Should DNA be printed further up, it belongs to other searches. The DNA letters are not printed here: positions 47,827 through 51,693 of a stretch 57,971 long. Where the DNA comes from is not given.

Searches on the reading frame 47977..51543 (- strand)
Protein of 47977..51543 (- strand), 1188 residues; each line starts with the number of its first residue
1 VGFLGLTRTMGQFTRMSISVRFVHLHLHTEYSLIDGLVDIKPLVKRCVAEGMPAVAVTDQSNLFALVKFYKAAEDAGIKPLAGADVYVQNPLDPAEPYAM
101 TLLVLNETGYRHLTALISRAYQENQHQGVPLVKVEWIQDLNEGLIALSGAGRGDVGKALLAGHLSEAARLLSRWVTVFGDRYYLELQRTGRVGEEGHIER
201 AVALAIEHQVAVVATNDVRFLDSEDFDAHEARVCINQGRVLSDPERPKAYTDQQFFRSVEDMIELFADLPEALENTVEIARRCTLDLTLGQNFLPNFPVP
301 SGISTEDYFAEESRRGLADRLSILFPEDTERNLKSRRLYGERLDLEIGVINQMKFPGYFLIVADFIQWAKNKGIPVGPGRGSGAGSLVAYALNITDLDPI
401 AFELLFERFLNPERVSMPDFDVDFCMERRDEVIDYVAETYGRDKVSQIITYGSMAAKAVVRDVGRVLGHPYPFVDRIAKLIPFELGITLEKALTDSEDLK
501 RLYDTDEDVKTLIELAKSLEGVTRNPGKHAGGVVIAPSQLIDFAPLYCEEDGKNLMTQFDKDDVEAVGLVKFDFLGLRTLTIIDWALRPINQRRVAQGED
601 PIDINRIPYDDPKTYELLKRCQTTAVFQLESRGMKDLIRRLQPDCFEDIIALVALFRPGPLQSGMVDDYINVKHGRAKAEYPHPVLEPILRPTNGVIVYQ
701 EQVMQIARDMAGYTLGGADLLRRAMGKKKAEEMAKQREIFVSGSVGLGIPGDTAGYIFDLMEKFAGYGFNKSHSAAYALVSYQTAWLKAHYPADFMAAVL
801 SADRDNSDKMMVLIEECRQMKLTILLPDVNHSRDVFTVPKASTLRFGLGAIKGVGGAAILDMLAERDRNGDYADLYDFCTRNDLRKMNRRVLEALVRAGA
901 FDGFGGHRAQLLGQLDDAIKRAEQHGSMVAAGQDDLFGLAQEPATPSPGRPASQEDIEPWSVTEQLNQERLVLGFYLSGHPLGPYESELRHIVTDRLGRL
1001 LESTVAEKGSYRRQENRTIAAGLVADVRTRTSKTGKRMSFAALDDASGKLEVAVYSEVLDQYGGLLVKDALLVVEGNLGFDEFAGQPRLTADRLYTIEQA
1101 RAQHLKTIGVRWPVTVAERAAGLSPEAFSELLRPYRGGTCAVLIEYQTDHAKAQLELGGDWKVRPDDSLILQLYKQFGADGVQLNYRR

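Call 65: search_protein_families(library=pfam, proteins=[window:47977-51543:-], max_evalue=0.00001)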
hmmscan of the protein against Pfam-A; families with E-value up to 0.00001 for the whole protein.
window:47977-51543:- (1188 aa): 6 families
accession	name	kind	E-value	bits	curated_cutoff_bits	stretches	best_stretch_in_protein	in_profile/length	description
PF07733.18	DNA_pol3_alpha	-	1.4e-103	346.5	23.9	1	309-576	3-260/260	Bacterial DNA polymerase III alpha NTPase domain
PF17657.6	DNA_pol3_finger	-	1.7e-67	226.4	22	1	579-744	1-162/166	Bacterial DNA polymerase III alpha subunit finger domain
PF02811.25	PHP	-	1.4e-46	159.3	26.4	1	24-188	1-163/164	PHP domain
PF14579.12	HHH_6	-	2.8e-28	98.4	25.6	1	822-911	2-90/90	Helix-hairpin-helix motif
PF20914.2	DNA_pol_IIIA_C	-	1.8e-12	47.3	22.5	1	1128-1175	2-49/52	DNA polymerase III subunit alpha, C-terminal domain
PF01336.31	tRNA_anti-codon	-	1.7e-06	28.3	27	1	1021-1095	4-73/75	OB-fold nucleic acid binding domain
